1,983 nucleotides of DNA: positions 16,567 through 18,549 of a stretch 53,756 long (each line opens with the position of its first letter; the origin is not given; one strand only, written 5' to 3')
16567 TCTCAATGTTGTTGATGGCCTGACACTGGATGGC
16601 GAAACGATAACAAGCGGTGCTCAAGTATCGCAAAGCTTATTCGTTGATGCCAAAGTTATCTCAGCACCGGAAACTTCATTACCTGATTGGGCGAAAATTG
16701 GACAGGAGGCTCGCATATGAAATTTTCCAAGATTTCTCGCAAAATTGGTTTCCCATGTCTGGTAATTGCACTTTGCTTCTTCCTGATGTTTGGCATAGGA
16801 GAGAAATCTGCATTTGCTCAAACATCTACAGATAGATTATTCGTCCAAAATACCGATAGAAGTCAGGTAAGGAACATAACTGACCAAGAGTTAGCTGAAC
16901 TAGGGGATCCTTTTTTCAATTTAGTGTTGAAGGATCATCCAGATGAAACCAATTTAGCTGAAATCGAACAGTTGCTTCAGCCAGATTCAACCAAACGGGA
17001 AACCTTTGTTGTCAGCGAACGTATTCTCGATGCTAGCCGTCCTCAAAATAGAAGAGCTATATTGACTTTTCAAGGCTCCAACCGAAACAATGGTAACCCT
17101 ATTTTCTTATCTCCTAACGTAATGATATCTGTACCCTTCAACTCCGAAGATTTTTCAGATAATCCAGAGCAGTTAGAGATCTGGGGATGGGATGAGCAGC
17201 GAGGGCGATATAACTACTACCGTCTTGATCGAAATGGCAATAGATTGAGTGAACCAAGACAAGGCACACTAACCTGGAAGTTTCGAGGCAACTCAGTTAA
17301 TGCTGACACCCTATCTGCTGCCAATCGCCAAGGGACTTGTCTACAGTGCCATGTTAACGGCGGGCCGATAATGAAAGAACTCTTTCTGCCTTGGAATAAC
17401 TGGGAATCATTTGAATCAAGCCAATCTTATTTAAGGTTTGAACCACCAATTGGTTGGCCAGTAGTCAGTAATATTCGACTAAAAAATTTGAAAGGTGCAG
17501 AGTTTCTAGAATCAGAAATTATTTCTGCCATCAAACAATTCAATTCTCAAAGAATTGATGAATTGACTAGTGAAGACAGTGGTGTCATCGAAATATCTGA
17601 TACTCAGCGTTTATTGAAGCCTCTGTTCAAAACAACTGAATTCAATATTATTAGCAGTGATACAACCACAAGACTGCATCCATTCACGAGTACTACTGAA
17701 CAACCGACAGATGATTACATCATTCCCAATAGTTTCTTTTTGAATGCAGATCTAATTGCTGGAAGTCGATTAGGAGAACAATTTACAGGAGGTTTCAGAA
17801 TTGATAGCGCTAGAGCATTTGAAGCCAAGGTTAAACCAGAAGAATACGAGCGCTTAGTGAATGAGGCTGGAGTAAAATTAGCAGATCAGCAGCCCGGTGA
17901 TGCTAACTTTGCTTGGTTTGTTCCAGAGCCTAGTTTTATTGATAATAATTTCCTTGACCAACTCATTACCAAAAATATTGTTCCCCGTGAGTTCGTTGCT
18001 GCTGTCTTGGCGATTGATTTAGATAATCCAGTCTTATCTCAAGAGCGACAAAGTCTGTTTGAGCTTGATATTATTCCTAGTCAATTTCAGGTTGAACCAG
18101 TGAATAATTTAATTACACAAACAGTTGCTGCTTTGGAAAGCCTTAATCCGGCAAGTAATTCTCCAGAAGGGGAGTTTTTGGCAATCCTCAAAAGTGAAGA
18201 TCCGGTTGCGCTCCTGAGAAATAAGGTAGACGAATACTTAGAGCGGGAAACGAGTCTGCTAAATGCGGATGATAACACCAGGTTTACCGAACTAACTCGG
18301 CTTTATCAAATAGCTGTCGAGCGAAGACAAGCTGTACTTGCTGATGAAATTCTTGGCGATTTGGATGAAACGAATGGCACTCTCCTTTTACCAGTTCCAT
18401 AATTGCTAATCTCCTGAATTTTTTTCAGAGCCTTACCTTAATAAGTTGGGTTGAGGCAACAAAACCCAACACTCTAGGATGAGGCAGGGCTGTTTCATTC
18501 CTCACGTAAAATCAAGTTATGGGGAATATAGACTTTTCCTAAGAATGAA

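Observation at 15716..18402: Uncharacterised translationally coupled gene pair: Cys-rich cytoplasmic protein plus secreted single-CXXCH protein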

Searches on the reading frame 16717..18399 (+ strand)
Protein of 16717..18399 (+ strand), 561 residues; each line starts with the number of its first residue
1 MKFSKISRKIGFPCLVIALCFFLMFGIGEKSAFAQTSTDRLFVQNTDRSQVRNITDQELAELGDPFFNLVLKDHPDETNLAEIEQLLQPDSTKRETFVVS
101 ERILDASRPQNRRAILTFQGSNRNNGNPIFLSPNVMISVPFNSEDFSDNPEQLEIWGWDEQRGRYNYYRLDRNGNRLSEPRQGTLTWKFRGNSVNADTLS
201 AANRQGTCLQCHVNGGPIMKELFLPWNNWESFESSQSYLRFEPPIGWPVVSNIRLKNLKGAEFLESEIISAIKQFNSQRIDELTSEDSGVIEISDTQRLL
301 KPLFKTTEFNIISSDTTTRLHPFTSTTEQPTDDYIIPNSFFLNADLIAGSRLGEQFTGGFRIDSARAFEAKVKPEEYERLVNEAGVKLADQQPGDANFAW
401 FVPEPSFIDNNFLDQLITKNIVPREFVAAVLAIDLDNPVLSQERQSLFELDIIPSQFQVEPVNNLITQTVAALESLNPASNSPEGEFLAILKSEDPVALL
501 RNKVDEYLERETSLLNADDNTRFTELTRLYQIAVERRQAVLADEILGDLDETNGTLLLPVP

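Call 3: search_protein_families(library=pfam, proteins=[window:16717-18399:+], max_evalue=1)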
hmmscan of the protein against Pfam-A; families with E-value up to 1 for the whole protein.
window:16717-18399:+ (561 aa): 0 families

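Call 4: search_protein_families(library=ncbifam, proteins=[window:16717-18399:+], max_evalue=1)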
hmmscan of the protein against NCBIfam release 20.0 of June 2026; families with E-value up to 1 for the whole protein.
window:16717-18399:+ (561 aa): 0 families

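Call 5: search_solved_structures(query=window:16717-18399:+, max_evalue=10)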
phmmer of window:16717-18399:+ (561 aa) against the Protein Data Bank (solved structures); distinct sequences matched with E-value up to 10: 1.
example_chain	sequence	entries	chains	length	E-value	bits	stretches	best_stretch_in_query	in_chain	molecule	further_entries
7w5z_V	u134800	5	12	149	1.2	11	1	155-189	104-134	Cytochrome c oxidase subunit TT22 | COXTT22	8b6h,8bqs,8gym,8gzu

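Call 7: find_homologous_proteins(query=window:16717-18399:+)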
Query window:16717-18399:+ (561 aa): 193 proteins with E <= 0.001 among 8000 candidates; the best 120 are listed.
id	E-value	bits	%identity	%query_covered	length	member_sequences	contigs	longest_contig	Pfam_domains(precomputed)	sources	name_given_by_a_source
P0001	0.0e+0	1175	93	100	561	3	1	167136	-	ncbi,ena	-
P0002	0.0e+0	1053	84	100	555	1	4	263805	-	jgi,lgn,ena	-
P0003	2.7e-283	959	77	100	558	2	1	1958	-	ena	-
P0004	3.6e-247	840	68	100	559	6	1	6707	-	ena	-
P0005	6.4e-244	829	68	96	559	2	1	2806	-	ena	-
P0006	1.3e-243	828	66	100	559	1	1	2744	-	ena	-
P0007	4.0e-243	826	68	96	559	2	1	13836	-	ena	-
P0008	1.1e-198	680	60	95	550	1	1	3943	-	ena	-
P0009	6.7e-190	651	56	100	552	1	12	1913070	-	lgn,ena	-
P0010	1.1e-186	640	56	100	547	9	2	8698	-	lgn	-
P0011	2.9e-184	632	55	97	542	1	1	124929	-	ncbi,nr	ncbi:MAG: hypothetical protein SWY16_00775 [Cyanobacteriota bacterium]|nr:hypothetical protein [Cyan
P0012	5.3e-176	605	54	98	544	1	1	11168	-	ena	-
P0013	3.9e-173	595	54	97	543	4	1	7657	-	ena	-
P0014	1.2e-172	594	53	100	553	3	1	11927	-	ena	-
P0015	1.5e-171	590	54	98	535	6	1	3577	-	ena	-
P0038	2.2e-132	461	46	97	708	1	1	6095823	PF09374.16,PF01471.24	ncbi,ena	-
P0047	1.6e-129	451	45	97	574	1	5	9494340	-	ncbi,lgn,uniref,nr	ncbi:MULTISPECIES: hypothetical protein [Nostocales]|uniref:Cytochrome c domain-containing protein n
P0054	3.8e-128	447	43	97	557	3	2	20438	-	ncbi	ncbi:MAG: hypothetical protein ACREVK_11105 [Gammaproteobacteria bacterium]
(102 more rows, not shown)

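Call 16: find_encoding_contigs(protein=P0047, flank=8000, max_places=4)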
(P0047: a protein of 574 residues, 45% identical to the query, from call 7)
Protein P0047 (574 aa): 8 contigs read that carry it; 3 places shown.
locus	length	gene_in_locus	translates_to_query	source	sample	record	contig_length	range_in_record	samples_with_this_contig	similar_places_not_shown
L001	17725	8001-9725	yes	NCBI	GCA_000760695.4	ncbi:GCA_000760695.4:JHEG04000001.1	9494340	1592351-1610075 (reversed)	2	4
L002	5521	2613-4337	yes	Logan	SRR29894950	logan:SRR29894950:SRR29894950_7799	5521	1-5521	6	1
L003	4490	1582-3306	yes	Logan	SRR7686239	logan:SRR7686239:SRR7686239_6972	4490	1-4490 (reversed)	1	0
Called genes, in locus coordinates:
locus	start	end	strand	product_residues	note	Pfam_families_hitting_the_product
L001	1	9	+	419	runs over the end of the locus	PF12471:GTP_CH_N, PF00925:GTP_cyclohydro2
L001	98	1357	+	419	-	PF07958:DUF1688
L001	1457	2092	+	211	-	PF14681:UPRTase, PF00156:Pribosyltran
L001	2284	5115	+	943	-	PF17162:DUF5118 (weak), PF17148:DUF5117, PF16313:DUF4953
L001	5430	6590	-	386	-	PF00296:Bac_luciferase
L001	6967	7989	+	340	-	PF26676:DUF8225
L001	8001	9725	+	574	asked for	-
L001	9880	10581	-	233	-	PF05685:Uma2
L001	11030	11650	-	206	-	-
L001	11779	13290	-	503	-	PF20695:UbiD_N, PF01977:UbiD, PF20696:UbiD_C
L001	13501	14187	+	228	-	PF01618:MotA_ExbB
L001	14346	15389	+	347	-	PF12849:PBP_like_2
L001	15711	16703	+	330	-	PF00528:BPD_transp_1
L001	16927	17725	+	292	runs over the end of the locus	PF00528:BPD_transp_1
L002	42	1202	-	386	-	PF00296:Bac_luciferase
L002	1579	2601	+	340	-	PF26676:DUF8225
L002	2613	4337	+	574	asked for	-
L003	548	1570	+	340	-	PF26676:DUF8225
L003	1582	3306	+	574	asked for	-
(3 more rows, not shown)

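Call 17: find_encoding_contigs(protein=P0054, flank=8000, max_places=3)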
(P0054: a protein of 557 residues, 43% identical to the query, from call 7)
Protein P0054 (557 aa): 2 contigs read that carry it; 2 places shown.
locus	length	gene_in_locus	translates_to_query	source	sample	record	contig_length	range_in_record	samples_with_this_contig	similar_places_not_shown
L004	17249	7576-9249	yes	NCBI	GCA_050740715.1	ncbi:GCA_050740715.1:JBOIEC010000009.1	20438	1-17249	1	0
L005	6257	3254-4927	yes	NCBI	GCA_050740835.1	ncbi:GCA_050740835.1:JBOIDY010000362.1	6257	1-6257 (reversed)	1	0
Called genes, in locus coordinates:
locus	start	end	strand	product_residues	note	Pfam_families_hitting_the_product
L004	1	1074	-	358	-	PF07690:MFS_1, PF13347:MFS_2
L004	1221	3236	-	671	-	PF13439:Glyco_transf_4, PF13579:Glyco_trans_4_4, PF20706:GT4-conflict (weak), PF00534:Glycos_transf_1, PF13692:Glyco_trans_1_4, PF04028:DUF374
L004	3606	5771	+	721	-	PF01553:Acyltransferase, PF00501:AMP-binding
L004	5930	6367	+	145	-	PF07883:Cupin_2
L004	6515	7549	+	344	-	PF26676:DUF8225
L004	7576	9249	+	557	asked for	-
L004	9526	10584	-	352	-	PF00264:Tyrosinase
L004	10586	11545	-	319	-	PF05598:DUF772, PF01609:DDE_Tnp_1, PF13612:DDE_Tnp_1_3 (weak), PF13359:DDE_Tnp_4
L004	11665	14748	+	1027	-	PF04465:DUF499, PF13290:CHB_HEX_C_1 (faint), PF13287:Fn3_assoc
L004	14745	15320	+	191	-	PF12635:DUF3780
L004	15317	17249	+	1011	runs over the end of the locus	PF06634:DUF1156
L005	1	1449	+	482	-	PF00501:AMP-binding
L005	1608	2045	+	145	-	PF07883:Cupin_2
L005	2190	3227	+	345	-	PF26676:DUF8225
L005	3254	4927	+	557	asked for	-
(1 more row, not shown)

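Call 18: find_encoding_contigs(protein=P0038, flank=8000, max_places=3)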
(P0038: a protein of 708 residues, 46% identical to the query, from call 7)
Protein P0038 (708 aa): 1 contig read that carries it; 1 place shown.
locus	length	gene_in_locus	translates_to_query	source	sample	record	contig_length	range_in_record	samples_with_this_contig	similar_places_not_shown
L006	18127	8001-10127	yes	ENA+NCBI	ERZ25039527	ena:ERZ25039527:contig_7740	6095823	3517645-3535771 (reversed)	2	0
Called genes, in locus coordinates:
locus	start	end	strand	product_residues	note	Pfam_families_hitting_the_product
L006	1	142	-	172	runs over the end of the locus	PF11947:DUF3464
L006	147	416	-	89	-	PF00312:Ribosomal_S15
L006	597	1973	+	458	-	PF01554:MatE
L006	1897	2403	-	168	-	PF19493:Trypco1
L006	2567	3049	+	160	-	PF01471:PG_binding_1, PF09374:PG_binding_3 (faint), PF01471:PG_binding_1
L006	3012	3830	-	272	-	PF01171:ATP_bind_3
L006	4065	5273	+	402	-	PF13439:Glyco_transf_4, PF13579:Glyco_trans_4_4 (weak), PF00534:Glycos_transf_1, PF13692:Glyco_trans_1_4, PF13524:Glyco_trans_1_2 (weak)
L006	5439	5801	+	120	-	-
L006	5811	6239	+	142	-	-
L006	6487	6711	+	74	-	-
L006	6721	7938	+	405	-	PF26676:DUF8225, PF01471:PG_binding_1, PF26676:DUF8225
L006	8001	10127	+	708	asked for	PF01471:PG_binding_1, PF09374:PG_binding_3 (faint), PF01471:PG_binding_1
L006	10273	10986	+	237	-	-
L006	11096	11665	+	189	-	-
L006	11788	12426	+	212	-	-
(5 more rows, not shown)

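Call 24: predict_structure(alignment_id=A1)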
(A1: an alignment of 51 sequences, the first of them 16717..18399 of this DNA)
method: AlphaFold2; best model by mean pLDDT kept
length: 561 residues; sequences in the alignment: 51
mean_pLDDT: 89.9   pTM: 0.87
mean pLDDT of the five models: 89.9, 89.8, 88.9, 88.5, 86.8
residues with pLDDT >= 90: 416; 70-90: 98; 50-70: 32; < 50: 15
segments of 3 or more residues with pLDDT < 50: 1-5, 28-36
pLDDT, mean of each block of 10 residues (from residue 1): 48 68 57 51 91 92 96 95 98 97 92 97 93 97 97 96 96 69 84 94 92 90 86 91 94 96 94 96 95 97 94 79 86 89 92 83 92 92 92 74 90 97 98 95 96 96 98 97 98 98 97 96 96 94 92 87 91
secondary structure, 60 per line:
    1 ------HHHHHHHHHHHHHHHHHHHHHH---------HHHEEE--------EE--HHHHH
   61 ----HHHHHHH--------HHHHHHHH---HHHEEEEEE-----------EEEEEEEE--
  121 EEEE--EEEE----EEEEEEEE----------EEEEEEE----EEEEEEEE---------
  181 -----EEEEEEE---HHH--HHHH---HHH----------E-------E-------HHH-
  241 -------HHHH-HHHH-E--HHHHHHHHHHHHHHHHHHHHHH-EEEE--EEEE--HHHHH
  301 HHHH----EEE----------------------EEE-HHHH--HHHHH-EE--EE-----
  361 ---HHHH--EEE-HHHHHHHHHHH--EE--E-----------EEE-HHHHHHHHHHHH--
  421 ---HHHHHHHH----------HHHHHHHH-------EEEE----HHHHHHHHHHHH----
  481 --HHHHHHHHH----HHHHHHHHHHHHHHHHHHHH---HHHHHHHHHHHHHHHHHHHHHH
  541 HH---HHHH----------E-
elements in order: H7-28 E41-43 H56-60 H65-71 H80-87 E94-99 E111-118 E121-124 E127-130 E135-142 E153-159 E164-171 E186-192 H201-204 H248-251 H253-256 H261-282 E284-287 E290-293 H296-304 E309-311 E334-336 H338-341 H344-348 H364-367 E370-372 H374-384 E403-405 H407-418 H424-431 H442-449 E457-460 H465-476 H483-491 H496-515 H519-542 H546-549

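Call 29: search_protein_representatives(alignment_id=A1)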
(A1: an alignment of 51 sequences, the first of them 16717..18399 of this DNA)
Query: 51 sequences, 556 profile positions. Proteins with E-value up to 0.001 (for the whole library): 1056; up to 1e-10: 782; up to 1e-30: 253. The best 150 are listed.
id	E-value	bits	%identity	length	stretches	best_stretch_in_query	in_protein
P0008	1.7e-242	822.5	-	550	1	4-556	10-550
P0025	7.9e-237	803.7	-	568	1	5-556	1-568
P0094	9.7e-220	747.3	-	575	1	8-556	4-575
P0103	5.6e-216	734.9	-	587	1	11-556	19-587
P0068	8.9e-215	730.9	-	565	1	13-556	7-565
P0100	1.6e-211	720.2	-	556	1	18-556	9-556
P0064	1.5e-210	717.0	-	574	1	17-556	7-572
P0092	3.9e-208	709.0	-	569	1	8-556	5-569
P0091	6.9e-207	704.9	-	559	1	13-556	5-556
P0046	3.3e-204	696.1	-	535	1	14-556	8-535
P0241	2.7e-202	689.7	-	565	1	7-556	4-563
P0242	1.2e-199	681.0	-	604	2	13-280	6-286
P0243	1.9e-194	663.8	-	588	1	30-556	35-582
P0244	3.6e-194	662.9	-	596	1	19-554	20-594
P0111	2.1e-191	653.8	-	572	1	14-554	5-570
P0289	1.5e-116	406.7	-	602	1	44-549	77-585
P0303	1.5e-95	337.4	-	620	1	46-549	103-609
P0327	4.3e-64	233.5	-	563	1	30-554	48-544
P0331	9.4e-58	212.6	-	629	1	24-516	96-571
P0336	1.8e-54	201.8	-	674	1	27-513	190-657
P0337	2.7e-54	201.2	-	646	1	43-554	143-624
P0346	1.7e-50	188.7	-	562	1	139-515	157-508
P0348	4.7e-50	187.2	-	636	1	141-476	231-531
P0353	6.6e-49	183.4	-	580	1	119-510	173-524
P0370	3.6e-44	167.8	-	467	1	31-186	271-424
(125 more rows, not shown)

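Call 30: search_protein_families(library=pfam, proteins=[P0289, P0303, P0327, P0331, P0336, P0337, P0346, P0348, P0353, P0370], max_evalue=0.01)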
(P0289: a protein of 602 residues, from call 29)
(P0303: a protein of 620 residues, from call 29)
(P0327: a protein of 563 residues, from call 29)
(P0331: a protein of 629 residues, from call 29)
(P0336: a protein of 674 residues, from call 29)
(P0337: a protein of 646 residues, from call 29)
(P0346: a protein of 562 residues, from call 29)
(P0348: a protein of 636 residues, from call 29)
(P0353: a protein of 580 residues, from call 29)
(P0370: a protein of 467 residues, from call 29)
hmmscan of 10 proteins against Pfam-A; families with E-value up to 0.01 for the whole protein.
P0289 (602 aa): 0 families

P0303 (620 aa): 0 families

P0327 (563 aa): 0 families

P0331 (629 aa): 0 families

P0336 (674 aa): 1 family
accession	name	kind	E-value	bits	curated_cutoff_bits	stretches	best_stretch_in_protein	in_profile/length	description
PF00753.33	Lactamase_B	-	2.7e-06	27.9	22.7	1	30-90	101-161/196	Metallo-beta-lactamase superfamily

P0337 (646 aa): 0 families

P0346 (562 aa): 0 families

P0348 (636 aa): 0 families

P0353 (580 aa): 0 families

P0370 (467 aa): 0 families

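Call 33: find_related_loci(query=A1, collection=genome_contigs, flank=6000)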
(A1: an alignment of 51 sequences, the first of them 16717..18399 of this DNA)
Query A1 (561 aa) in genome_contigs; peptide patterns used: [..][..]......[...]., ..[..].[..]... (x = any residue, [..] = any of these).
113 stretches matched a pattern; 70 encode a relative of the query (tblastn E <= 1e-3); 69 distinct loci.
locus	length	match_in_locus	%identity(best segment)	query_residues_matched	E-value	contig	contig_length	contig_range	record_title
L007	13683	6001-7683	93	1-561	0e+0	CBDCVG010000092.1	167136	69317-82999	MAG: Caldora sp. isolate e91194d1-5003-4bb1-8e0a-ecd65b6f64b4 genome assembly, contig: contig_92, whole genome shotgun s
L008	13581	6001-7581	55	14-557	0e+0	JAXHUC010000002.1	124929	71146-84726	MAG: Cyanobacteriota bacterium isolate MAG41_tar_biofilm MAG41_2, whole genome shotgun sequence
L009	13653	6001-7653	47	28-561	8e-148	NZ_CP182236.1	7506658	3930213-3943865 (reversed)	Egbenema sp. FJBBOT/2019 chromosome, complete genome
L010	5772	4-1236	55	141-561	3e-148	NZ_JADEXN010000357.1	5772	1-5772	Zarconia navalis LEGE 11467 NODE_380_length_5772_cov_2.57591, whole genome shotgun sequence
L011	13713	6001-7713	47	2-561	2e-146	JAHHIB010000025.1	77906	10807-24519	MAG: Scytonema hyalinum WJT4-NPBG1 scaffold_144_c1, whole genome shotgun sequence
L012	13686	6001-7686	46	14-561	1e-144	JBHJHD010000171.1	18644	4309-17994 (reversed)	MAG: Elainellaceae cyanobacterium isolate sb_S3C1527_1 S3Ck141_234685, whole genome shotgun sequence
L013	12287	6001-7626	47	30-561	2e-143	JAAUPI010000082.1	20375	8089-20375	MAG: Microcoleus sp. CSU_2_2 NODE_708_length_20375_cov_17.3969, whole genome shotgun sequence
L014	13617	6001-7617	48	32-561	3e-141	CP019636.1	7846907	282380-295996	Nostocales cyanobacterium HT-58-2, complete sequence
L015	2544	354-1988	47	19-561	6e-147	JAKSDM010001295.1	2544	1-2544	MAG: Pseudanabaenales cyanobacterium isolate MAG.87 k141_252633, whole genome shotgun sequence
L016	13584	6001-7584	46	16-559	3e-136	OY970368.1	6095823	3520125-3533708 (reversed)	MAG: uncultured cyanobacterium isolate MFD04716.bin.1.71 genome assembly, chromosome: 1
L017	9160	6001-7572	43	32-561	3e-131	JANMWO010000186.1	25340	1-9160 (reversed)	MAG: Acidobacteriota bacterium isolate OTE_88_metabat_269 OTE_88_k141_531231, whole genome shotgun sequence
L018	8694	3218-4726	45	38-558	1e-130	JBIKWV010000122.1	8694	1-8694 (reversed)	MAG: Elainellaceae cyanobacterium isolate ME2015-09-16_3300042289_group6_bin18 Rohwer_bin1281_scaffold_11109_c1, whole g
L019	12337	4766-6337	43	32-561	3e-130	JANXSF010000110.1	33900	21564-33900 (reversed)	MAG: Acidobacteria bacterium isolate 336R_metabat_83 336R_k141_864622, whole genome shotgun sequence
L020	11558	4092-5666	43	32-561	1e-129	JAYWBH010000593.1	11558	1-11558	MAG: Bryobacterales bacterium isolate GL93_UP_concoct_250 GL93_UP_concoct_250_592, whole genome shotgun sequence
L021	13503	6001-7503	42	47-543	5e-128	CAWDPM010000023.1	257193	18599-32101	MAG: uncultured Candidatus Rokubacteria bacterium isolate MFD04850.bin.1.411 genome assembly, contig: contig_41978, whol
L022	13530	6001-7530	45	32-557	3e-119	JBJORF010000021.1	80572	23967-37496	MAG: Cyanobacteriota bacterium isolate yakimariver_2019_sw_WHONDRS-S19S_0060_F_bin.18 scaffold_25, whole genome shotgun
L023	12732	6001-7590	41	3-559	8e-115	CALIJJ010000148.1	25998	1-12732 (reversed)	MAG: uncultured Pseudanabaenaceae cyanobacterium isolate R4_Bin_Bin_170_1 genome assembly, contig: c_000002619592, whole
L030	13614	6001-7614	44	5-558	3e-136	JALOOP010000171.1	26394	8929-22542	MAG: Oculatellaceae cyanobacterium Prado106 scaffold_7801, whole genome shotgun sequence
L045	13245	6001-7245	27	40-488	8e-31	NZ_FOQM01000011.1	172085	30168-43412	Bradyrhizobium sp. Gha, whole genome shotgun sequence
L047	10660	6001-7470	25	15-518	7e-27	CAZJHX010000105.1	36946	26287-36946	MAG TPA_asm: uncultured Myxococcales bacterium isolate binchicken_co141_27 genome assembly, contig: NODE_5007_length_369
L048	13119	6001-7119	27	42-449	2e-25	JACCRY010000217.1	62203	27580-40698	MAG: Parachlamydiaceae bacterium isolate MGR_bin34 SD2897-2912_k127_1346332, whole genome shotgun sequence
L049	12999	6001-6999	27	153-508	1e-24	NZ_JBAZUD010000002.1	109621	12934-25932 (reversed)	MAG: Mesorhizobium sp. isolate SO_2017_GW1_219 NODE_1231_length_109621_cov_3.296345_OW334_2017, whole genome shotgun seq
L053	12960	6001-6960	25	147-486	6e-20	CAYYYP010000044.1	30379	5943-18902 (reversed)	MAG TPA_asm: uncultured Oligoflexia bacterium isolate SRP286056_co3_119 genome assembly, contig: NODE_1172_length_30379_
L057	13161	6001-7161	25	63-450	5e-16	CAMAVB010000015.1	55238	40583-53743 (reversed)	MAG: Candidatus Kuenenia stuttgartiensis isolate LH-05nov19-79 genome assembly, contig: LH-05nov19-C917, whole genome sh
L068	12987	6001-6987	25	153-484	5e-10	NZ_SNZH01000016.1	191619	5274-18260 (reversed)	Tahibacter aquaticus strain DSM 21667 Ga0244543_116, whole genome shotgun sequence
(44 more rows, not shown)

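Call 41: search_protein_families(library=pfam, proteins=[L068:1093-3009:+, L068:2762-4606:+, L068:4620-5444:+, L068:5560-7269:+, L068:7277-8038:+, L045:1250-3355:+, L045:4183-5721:+, L045:5893-7509:+, L045:7431-8597:+, L045:8613-10751:+], max_evalue=0.01)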
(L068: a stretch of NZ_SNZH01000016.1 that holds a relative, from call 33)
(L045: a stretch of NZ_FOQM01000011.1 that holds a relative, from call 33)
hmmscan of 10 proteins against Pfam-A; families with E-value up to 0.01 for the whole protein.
L068:1093-3009:+ (639 aa): 0 families

L068:2762-4606:+ (615 aa): 0 families

L068:4620-5444:+ (275 aa): 0 families

L068:5560-7269:+ (570 aa): 0 families

L068:7277-8038:+ (254 aa): 2 families
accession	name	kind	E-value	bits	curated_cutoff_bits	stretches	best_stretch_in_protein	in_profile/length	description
PF02630.20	SCO1-SenC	-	5.7e-18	65.6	22.8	1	104-210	6-107/134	SCO1/SenC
PF00578.27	AhpC-TSA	-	0.0059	17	26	1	103-170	9-71/124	AhpC/TSA family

L045:1250-3355:+ (702 aa): 3 families
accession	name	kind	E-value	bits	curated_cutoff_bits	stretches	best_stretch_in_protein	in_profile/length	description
PF01223.29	Endonuclease_NS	-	2e-35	122.9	23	1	438-670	17-222/223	DNA/RNA non-specific endonuclease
PF13365.12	Trypsin_2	-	6.1e-22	79.4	27.6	1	99-252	1-144/144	Trypsin-like peptidase domain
PF00089.32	Trypsin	-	5.3e-05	23.6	20.6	1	100-257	28-199/220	Trypsin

L045:4183-5721:+ (513 aa): 1 family
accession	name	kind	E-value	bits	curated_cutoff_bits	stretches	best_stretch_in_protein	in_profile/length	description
PF07189.16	SF3b10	-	0.0048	17.4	27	0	60-123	1-62/78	Splicing factor 3B subunit 10 (SF3b10)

L045:5893-7509:+ (539 aa): 0 families

L045:7431-8597:+ (389 aa): 0 families

L045:8613-10751:+ (713 aa): 1 family
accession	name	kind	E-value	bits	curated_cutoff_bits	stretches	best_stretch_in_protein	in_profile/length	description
PF00082.27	Peptidase_S8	-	6e-33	114.8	21.8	1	240-692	1-288/288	Subtilase family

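Call 45: search_solved_structures(query=A1, max_evalue=10, show_alignments=2)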
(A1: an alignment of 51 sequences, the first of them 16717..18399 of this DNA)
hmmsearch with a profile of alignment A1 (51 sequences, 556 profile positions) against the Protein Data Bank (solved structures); distinct sequences matched with E-value up to 10: 0.

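Call 47: search_protein_families(library=padloc, proteins=[window:16717-18399:+, L045:5893-7509:+, L045:7431-8597:+, L045:4183-5721:+, L068:1093-3009:+, L068:2762-4606:+, L068:4620-5444:+, L068:5560-7269:+], max_evalue=0.1)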
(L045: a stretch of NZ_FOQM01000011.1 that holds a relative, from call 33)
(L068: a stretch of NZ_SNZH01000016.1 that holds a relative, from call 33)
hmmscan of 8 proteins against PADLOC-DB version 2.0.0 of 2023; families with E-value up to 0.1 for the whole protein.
window:16717-18399:+ (561 aa): 0 families

L045:5893-7509:+ (539 aa): 0 families

L045:7431-8597:+ (389 aa): 0 families

L045:4183-5721:+ (513 aa): 0 families

L068:1093-3009:+ (639 aa): 0 families

L068:2762-4606:+ (615 aa): 0 families

L068:4620-5444:+ (275 aa): 0 families

L068:5560-7269:+ (570 aa): 0 families
